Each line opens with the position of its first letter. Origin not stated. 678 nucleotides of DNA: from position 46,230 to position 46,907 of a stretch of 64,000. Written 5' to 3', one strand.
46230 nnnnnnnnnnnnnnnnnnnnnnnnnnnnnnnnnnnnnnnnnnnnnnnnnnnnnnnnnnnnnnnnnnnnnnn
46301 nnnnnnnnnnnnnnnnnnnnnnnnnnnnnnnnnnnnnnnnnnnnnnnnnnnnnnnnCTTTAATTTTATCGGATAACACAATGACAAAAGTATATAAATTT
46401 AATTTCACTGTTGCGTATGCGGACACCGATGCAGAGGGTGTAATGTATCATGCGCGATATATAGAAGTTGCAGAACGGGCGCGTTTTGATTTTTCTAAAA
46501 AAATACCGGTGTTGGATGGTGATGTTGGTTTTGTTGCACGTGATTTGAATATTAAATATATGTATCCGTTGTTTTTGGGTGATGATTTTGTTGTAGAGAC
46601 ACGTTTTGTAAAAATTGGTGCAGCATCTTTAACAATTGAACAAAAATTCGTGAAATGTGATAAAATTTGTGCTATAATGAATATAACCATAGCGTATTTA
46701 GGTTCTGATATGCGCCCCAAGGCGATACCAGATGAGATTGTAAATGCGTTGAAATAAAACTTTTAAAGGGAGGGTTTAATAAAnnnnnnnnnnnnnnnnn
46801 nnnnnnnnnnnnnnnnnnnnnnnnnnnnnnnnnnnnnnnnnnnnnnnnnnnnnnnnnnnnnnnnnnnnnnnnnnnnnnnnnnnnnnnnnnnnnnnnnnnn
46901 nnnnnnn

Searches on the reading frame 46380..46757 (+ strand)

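Call 74: search_protein_families(library=pfam, proteins=[window:46380-46757:+], max_evalue=0.001)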
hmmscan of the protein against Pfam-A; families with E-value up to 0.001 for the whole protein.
window:46380-46757:+ (125 aa): 2 families
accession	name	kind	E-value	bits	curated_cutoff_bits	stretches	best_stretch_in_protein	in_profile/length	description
PF13279.12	4HBT_2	-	1.9e-14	54.6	25.5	1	13-124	3-122/122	Thioesterase-like superfamily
PF03061.28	4HBT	-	9.1e-13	48.8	20.6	1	20-92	2-72/79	Thioesterase superfamily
